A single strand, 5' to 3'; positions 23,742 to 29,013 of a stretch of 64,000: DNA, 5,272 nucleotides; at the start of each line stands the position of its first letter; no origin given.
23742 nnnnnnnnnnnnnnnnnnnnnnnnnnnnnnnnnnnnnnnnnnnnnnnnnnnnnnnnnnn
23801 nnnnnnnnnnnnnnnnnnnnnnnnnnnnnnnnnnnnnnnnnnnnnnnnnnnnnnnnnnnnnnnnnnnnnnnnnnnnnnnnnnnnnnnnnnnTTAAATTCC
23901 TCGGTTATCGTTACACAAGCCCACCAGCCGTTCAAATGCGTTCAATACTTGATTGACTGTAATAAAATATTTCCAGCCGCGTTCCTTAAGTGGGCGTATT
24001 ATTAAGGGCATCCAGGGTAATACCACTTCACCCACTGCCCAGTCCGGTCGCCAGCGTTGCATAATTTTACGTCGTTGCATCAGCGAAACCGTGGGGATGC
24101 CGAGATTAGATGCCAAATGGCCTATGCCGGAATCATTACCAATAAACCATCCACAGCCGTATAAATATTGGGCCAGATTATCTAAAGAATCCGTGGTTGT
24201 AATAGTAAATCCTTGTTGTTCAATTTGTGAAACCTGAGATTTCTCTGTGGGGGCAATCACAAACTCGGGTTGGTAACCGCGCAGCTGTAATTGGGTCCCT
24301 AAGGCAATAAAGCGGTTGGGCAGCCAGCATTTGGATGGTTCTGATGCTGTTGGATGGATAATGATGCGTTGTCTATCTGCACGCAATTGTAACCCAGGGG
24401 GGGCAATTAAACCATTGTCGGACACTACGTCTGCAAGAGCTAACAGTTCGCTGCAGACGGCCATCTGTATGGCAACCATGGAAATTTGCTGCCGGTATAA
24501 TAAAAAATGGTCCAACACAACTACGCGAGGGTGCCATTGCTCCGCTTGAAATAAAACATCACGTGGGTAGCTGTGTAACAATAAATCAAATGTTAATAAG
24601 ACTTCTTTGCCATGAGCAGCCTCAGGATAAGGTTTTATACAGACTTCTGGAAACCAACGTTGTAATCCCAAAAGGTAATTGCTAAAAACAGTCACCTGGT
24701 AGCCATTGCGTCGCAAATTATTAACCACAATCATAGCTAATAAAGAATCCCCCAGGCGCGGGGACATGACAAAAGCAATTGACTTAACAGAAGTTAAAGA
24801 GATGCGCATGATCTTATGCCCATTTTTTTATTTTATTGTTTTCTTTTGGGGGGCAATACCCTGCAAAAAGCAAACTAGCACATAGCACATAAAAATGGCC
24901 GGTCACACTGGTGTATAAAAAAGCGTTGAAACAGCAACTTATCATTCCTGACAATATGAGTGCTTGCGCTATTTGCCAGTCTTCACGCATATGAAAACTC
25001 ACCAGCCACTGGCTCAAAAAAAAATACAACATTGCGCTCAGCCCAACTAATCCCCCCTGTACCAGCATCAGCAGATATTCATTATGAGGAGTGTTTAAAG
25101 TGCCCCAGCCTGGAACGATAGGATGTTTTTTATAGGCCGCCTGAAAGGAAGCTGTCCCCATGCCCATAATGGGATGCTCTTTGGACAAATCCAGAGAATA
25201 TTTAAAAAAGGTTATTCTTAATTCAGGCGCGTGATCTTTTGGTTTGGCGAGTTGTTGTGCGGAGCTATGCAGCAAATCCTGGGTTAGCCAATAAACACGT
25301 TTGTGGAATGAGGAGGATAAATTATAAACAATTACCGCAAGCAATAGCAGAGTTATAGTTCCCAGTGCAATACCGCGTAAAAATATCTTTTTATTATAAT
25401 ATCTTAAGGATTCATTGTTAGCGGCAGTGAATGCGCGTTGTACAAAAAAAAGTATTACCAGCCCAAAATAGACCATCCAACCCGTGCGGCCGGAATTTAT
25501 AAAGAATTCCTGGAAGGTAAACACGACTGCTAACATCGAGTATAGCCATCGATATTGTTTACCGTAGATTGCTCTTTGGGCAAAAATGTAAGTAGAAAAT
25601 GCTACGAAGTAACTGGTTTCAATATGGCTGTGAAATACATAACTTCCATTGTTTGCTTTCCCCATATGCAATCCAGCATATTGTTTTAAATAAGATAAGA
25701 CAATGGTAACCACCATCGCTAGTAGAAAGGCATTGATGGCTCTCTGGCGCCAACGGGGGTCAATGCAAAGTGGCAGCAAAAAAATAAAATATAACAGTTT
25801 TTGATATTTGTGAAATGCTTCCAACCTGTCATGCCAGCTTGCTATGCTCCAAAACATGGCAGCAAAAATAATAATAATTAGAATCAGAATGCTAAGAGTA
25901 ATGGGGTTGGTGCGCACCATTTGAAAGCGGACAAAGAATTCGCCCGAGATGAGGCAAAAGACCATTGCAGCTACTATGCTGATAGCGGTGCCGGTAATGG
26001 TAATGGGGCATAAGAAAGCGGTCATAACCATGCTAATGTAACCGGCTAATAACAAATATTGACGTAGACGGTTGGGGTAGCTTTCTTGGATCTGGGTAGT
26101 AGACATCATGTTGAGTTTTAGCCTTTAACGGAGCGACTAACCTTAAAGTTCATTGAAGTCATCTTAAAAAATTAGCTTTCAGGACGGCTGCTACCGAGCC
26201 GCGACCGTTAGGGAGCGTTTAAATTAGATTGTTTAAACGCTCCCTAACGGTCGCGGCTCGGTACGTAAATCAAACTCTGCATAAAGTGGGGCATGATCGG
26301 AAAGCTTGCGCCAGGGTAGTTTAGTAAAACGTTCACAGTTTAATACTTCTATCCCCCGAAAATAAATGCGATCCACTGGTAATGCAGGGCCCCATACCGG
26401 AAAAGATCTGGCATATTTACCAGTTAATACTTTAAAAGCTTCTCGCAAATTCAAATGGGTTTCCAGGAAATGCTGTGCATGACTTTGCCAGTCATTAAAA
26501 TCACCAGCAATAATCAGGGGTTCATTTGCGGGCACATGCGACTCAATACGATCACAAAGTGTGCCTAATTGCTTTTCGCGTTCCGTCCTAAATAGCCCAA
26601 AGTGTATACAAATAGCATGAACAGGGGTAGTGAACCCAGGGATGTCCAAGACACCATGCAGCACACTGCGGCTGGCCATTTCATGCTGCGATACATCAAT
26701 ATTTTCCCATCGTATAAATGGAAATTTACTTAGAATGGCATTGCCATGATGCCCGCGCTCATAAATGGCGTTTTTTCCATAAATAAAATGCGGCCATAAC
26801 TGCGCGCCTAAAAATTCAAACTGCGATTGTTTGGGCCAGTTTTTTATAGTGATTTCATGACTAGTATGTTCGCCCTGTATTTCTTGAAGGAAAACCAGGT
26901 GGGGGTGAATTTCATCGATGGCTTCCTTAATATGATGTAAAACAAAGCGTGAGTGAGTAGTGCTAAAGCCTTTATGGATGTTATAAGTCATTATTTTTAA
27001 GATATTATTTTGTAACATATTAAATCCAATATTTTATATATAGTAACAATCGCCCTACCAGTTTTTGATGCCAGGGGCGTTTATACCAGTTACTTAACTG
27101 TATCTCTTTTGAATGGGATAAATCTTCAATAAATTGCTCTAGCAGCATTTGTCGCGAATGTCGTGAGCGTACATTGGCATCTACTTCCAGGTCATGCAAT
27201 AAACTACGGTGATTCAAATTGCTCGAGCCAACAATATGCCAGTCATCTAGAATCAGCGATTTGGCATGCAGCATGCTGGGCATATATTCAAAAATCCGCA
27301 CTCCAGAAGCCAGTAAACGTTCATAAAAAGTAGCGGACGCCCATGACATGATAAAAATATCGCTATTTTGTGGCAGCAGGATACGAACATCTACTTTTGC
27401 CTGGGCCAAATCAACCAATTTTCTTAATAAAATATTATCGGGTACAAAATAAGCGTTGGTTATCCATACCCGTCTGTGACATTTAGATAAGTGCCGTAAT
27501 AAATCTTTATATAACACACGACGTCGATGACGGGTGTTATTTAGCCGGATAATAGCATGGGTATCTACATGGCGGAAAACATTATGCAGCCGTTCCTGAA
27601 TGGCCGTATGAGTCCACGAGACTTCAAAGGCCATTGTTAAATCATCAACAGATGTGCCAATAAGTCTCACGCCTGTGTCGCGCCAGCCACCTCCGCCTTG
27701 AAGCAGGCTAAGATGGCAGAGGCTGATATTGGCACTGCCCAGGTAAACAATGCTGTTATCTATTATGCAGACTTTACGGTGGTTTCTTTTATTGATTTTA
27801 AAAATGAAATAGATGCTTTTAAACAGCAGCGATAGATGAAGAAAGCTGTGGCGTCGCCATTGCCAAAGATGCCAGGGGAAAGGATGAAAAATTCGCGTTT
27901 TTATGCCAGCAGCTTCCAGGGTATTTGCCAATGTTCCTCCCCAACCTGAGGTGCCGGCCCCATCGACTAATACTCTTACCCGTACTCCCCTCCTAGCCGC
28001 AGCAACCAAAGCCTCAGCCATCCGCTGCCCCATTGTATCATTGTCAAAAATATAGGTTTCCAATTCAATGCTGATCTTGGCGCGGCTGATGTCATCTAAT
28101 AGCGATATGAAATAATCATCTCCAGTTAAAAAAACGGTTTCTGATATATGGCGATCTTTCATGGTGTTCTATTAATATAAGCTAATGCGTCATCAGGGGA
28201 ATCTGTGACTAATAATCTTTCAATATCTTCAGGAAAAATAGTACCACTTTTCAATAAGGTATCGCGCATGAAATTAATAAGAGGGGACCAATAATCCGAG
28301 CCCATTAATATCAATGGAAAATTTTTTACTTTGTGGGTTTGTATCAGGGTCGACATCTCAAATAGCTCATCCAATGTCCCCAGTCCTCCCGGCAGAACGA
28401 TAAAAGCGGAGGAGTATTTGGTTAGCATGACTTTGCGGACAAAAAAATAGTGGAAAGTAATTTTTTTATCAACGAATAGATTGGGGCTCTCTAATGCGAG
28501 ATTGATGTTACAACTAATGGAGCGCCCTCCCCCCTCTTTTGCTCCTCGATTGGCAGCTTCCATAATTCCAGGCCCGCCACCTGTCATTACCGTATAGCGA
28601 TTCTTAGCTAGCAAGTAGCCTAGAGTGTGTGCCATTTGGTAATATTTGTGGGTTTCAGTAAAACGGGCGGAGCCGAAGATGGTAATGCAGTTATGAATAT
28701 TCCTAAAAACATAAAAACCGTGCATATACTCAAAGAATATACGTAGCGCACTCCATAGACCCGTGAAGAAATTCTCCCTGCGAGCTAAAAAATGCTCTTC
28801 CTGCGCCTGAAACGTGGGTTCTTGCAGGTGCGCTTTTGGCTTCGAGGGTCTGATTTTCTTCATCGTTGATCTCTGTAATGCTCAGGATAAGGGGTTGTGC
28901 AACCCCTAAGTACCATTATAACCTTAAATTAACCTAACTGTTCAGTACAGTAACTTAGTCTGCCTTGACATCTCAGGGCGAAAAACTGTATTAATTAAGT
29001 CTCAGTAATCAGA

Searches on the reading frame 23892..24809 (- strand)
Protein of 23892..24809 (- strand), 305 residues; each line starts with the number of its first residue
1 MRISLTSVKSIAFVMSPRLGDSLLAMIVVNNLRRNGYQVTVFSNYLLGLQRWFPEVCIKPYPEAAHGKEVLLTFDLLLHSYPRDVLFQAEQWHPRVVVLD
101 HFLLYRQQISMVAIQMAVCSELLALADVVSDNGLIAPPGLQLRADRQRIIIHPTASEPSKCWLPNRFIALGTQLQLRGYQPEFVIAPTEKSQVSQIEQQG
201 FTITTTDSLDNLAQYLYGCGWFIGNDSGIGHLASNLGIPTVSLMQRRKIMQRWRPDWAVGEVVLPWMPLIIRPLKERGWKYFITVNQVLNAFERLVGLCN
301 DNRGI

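Call 51: search_protein_families(library=pfam, proteins=[window:23892-24809:-], max_evalue=0.00001)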
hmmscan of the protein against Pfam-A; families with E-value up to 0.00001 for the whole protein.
window:23892-24809:- (305 aa): 1 family
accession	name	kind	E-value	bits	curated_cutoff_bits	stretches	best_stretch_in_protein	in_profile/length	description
PF01075.23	Glyco_transf_9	-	7.6e-15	55.3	22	1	144-244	103-209/247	Glycosyltransferase family 9 (heptosyltransferase)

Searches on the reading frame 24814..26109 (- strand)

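Call 51: search_protein_families(library=pfam, proteins=[window:24814-26109:-], max_evalue=0.00001)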
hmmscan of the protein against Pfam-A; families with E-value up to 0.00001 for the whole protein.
window:24814-26109:- (431 aa): 1 family
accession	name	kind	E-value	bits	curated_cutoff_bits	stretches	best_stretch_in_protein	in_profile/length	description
PF04932.20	Wzy_C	-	9.1e-17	61.7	31.7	1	195-360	3-148/149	O-Antigen ligase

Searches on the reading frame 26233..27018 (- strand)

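Call 71: search_protein_families(library=pfam, proteins=[window:26233-27018:-], max_evalue=0.01)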
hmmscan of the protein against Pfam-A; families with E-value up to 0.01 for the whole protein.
window:26233-27018:- (261 aa): 1 family
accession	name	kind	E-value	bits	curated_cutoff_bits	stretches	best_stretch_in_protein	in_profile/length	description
PF03372.29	Exo_endo_phos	-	7.3e-21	75.3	24.5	1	10-242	1-225/225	Endonuclease/Exonuclease/phosphatase family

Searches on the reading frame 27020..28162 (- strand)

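Call 71: search_protein_families(library=pfam, proteins=[window:27020-28162:-], max_evalue=0.01)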
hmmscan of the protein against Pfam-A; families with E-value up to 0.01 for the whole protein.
window:27020-28162:- (380 aa): 2 families
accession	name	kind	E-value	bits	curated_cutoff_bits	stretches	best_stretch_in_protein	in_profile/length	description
PF13091.12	PLDc_2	-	3.3e-41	140.6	27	2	221-346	1-130/132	PLD-like domain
PF00614.28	PLDc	-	6.3e-10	39.1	21.9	1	125-146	3-24/28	Phospholipase D Active site motif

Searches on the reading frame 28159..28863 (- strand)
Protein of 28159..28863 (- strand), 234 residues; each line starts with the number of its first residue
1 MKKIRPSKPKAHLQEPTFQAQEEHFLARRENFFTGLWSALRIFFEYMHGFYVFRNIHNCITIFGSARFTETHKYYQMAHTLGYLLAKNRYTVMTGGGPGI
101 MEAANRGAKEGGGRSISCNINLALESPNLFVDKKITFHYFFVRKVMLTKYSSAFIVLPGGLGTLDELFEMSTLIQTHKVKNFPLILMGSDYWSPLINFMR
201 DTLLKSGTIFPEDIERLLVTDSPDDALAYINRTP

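Call 71: search_protein_families(library=pfam, proteins=[window:28159-28863:-], max_evalue=0.01)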
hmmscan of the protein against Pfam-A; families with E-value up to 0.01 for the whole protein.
window:28159-28863:- (234 aa): 2 families
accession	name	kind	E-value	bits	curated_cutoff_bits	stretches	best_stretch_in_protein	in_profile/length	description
PF03641.19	Lysine_decarbox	-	7.2e-32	110.8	27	1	101-229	1-130/131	Possible lysine decarboxylase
PF18306.6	LDcluster4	-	5.4e-18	65.5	26.3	1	59-167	3-110/151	SLOG cluster4 family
